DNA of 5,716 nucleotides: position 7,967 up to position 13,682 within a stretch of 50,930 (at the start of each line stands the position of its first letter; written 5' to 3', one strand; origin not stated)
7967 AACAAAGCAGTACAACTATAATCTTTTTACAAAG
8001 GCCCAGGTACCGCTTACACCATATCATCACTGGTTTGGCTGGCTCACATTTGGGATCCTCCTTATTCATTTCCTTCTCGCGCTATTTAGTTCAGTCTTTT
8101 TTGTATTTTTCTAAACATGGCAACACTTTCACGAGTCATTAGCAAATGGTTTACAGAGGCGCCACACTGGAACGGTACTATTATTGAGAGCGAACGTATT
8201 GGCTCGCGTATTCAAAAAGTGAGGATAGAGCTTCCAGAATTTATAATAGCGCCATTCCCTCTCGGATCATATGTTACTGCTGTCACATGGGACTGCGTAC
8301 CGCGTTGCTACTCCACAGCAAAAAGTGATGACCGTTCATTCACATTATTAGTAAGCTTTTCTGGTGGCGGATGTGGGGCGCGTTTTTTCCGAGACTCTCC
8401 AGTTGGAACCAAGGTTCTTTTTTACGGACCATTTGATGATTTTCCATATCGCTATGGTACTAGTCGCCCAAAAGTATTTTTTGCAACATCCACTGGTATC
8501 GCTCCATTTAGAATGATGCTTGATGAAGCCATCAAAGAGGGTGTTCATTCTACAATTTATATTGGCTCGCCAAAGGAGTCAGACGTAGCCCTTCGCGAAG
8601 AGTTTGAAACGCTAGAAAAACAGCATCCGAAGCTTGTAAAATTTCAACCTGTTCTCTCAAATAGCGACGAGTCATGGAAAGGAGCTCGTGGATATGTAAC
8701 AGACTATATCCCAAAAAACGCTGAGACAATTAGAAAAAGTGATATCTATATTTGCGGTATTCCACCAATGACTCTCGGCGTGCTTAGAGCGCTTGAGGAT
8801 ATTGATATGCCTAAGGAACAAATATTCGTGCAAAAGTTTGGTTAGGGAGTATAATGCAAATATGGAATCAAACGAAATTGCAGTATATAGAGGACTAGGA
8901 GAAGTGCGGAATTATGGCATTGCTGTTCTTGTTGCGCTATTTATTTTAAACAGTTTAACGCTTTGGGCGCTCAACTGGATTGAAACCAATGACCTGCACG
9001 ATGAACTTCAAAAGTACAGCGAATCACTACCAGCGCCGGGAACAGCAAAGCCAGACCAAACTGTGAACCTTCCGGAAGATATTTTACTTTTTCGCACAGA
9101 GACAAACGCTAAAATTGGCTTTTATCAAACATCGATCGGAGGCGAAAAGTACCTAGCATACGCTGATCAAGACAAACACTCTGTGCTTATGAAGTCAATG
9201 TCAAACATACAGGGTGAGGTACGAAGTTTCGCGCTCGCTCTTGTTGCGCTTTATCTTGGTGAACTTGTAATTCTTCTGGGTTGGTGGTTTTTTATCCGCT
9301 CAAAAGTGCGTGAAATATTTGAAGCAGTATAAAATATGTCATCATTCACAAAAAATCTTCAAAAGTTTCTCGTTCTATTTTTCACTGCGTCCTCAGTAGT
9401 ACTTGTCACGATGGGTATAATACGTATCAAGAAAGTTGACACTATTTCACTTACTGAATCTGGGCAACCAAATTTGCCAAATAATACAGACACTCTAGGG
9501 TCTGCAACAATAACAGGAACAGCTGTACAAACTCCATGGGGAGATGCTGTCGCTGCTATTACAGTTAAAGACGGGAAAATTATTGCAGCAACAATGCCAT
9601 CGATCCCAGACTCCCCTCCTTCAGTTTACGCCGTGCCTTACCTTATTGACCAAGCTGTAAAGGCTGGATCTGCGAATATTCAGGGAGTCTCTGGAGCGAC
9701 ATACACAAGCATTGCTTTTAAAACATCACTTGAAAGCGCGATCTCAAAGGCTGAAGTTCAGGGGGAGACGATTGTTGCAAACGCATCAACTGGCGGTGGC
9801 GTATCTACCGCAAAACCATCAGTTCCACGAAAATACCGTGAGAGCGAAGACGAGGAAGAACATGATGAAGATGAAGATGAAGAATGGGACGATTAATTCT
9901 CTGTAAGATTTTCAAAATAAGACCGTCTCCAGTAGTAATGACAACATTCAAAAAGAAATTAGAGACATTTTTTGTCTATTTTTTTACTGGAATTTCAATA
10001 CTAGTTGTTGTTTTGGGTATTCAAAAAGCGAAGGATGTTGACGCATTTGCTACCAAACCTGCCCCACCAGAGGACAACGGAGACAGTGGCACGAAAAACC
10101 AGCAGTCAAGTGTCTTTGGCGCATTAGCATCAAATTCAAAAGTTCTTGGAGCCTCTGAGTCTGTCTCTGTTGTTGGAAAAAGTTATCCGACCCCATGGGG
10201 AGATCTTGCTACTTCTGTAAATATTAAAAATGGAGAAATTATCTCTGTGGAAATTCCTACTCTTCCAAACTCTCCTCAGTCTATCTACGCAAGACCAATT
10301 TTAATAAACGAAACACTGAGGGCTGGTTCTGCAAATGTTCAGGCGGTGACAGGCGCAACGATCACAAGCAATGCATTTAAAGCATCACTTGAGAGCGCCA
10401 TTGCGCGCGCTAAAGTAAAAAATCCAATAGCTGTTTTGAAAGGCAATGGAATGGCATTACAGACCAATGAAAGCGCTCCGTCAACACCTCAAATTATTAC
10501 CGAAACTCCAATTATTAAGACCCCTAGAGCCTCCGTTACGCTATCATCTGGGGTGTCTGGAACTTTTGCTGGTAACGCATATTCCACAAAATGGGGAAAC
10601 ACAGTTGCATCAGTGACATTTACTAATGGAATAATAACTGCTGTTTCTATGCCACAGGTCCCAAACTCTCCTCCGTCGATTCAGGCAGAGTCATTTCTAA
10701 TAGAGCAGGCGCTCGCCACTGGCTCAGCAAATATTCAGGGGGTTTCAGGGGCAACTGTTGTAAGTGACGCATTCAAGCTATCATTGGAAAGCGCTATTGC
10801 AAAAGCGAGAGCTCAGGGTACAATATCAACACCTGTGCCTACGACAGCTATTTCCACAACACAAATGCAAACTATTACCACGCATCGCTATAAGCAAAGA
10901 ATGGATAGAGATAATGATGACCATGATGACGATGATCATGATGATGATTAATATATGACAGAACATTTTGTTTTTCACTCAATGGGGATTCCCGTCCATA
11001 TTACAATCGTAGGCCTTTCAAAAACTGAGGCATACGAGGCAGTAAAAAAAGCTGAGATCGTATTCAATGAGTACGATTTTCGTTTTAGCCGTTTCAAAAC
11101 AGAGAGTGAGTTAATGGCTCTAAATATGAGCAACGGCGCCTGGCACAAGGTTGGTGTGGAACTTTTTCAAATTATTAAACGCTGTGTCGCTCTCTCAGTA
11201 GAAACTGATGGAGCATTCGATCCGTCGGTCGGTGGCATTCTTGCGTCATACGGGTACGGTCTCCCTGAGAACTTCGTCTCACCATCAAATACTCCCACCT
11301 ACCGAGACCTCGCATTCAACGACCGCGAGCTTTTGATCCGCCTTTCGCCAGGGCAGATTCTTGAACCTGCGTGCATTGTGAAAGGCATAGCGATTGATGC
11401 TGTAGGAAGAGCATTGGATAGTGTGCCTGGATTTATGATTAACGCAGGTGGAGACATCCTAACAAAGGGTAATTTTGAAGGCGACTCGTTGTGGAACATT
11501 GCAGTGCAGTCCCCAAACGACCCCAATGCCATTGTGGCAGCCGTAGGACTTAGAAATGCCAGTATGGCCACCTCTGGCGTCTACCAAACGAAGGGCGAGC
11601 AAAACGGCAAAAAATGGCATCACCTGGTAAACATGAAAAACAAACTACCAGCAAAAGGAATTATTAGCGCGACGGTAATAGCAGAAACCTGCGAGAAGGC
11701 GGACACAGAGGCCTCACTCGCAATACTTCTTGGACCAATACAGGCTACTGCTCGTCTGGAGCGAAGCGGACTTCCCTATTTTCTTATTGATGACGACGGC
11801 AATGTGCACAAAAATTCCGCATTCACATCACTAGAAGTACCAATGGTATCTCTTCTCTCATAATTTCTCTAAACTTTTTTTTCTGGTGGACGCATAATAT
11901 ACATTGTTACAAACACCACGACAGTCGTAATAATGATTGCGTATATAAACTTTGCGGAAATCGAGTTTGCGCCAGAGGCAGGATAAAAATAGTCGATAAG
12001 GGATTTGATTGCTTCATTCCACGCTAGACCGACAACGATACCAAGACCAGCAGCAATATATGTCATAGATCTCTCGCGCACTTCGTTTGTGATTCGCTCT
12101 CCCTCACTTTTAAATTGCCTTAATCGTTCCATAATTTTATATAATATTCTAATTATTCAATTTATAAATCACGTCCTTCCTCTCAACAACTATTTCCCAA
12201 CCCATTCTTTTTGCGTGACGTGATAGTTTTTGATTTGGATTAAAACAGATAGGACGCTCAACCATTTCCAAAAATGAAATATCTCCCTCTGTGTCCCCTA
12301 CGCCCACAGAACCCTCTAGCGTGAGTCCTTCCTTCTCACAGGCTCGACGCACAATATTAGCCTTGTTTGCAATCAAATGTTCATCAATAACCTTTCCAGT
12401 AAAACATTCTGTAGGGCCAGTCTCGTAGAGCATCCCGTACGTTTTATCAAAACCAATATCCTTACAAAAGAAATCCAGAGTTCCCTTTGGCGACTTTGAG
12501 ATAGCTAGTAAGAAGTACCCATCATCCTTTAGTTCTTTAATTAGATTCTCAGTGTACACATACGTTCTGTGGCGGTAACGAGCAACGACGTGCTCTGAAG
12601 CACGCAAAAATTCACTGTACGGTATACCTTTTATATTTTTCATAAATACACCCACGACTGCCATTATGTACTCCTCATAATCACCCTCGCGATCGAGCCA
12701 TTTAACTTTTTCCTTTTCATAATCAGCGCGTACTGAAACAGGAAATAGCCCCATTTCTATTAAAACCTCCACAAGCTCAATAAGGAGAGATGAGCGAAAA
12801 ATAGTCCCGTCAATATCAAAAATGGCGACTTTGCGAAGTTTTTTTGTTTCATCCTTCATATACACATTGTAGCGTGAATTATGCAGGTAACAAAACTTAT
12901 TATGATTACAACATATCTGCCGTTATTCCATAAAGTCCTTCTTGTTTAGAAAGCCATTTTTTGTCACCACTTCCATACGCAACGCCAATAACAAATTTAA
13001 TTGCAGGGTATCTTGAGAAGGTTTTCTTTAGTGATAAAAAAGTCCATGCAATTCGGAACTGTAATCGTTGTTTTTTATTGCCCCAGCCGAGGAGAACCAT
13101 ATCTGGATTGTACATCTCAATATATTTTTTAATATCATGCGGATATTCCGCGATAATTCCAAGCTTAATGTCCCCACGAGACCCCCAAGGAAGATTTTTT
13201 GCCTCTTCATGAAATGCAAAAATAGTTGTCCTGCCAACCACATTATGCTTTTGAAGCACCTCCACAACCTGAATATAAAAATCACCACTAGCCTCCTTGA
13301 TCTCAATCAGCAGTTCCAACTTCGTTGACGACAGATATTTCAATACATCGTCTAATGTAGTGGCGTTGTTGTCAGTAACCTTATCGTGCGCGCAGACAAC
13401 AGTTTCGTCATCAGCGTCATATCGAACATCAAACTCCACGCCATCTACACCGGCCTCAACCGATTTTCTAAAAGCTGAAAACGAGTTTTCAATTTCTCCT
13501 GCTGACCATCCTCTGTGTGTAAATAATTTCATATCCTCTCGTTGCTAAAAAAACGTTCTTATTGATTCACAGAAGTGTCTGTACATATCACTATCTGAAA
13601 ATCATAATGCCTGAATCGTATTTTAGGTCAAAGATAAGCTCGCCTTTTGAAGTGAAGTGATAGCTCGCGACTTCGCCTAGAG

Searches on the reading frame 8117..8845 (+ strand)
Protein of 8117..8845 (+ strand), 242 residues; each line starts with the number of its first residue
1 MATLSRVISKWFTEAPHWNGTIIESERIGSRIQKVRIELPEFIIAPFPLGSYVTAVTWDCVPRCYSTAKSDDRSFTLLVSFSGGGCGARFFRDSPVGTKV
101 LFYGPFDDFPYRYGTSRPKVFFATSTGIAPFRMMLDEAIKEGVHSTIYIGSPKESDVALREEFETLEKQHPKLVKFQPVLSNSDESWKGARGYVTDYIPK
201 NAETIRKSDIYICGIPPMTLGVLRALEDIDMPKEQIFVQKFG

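Call 61: search_protein_families(library=pfam, proteins=[window:8117-8845:+], max_evalue=0.00001)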
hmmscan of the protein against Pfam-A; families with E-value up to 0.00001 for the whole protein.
window:8117-8845:+ (242 aa): 1 family
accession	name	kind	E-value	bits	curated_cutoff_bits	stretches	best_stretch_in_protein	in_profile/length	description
PF00175.26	NAD_binding_1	-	1.9e-19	70.7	22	1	123-219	3-104/109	Oxidoreductase NAD-binding domain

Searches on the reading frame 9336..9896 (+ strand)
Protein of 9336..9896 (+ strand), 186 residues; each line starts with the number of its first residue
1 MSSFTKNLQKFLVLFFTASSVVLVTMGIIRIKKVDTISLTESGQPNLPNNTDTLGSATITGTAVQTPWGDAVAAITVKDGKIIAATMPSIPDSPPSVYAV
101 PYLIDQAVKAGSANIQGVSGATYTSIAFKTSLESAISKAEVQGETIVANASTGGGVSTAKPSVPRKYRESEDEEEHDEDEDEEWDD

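Call 61: search_protein_families(library=pfam, proteins=[window:9336-9896:+], max_evalue=0.00001)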
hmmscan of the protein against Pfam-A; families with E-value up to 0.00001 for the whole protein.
window:9336-9896:+ (186 aa): 1 family
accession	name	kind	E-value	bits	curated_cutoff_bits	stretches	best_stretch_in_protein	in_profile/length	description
PF04205.19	FMN_bind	-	5.9e-07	30.5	22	1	68-136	3-76/77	FMN-binding domain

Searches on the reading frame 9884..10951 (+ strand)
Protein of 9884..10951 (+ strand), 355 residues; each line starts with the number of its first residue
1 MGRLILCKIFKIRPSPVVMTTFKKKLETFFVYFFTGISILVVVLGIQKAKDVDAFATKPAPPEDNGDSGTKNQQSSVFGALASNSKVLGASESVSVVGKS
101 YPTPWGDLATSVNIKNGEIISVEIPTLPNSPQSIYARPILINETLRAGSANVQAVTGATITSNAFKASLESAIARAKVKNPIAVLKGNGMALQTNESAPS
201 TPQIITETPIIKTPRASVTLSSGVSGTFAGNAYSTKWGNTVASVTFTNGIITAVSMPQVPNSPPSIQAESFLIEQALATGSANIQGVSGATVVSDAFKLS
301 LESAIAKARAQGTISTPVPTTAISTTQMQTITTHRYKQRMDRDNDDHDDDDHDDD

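Call 61: search_protein_families(library=pfam, proteins=[window:9884-10951:+], max_evalue=0.00001)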
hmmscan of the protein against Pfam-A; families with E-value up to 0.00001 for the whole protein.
window:9884-10951:+ (355 aa): 1 family
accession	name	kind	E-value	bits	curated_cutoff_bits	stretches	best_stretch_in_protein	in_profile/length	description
PF04205.19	FMN_bind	-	1.3e-13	51.9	22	1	105-173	3-76/77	FMN-binding domain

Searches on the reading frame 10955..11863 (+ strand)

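Call 61: search_protein_families(library=pfam, proteins=[window:10955-11863:+], max_evalue=0.00001)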
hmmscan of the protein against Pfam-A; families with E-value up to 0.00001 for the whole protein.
window:10955-11863:+ (302 aa): 1 family
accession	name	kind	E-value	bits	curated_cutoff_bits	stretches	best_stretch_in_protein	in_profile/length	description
PF02424.20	ApbE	-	2.8e-46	158.6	25.6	1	10-271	1-258/266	ApbE family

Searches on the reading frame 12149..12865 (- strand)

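Call 61: search_protein_families(library=pfam, proteins=[window:12149-12865:-], max_evalue=0.00001)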
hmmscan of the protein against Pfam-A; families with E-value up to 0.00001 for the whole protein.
window:12149-12865:- (238 aa): 2 families
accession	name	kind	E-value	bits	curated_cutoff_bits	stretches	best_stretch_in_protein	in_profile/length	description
PF12710.13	HAD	-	1.9e-09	38.6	27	1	14-200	1-189/189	haloacid dehalogenase-like hydrolase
PF00702.32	Hydrolase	-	3.1e-09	37.9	26.4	1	12-200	2-188/191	haloacid dehalogenase-like hydrolase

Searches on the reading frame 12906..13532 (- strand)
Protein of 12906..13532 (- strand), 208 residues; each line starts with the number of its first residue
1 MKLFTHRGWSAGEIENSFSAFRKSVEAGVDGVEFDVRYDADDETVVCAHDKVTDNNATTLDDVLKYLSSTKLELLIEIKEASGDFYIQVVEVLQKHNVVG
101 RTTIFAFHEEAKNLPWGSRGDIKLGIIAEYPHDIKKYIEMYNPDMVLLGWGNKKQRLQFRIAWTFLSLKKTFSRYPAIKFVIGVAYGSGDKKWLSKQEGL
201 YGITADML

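Call 62: search_protein_families(library=pfam, proteins=[window:12906-13532:-], max_evalue=0.00001)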
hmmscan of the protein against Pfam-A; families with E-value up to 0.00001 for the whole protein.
window:12906-13532:- (208 aa): 1 family
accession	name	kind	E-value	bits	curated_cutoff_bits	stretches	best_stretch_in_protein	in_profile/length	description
PF03009.23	GDPD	-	1.2e-10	42.4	23.6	1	6-73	1-63/244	Glycerophosphoryl diester phosphodiesterase family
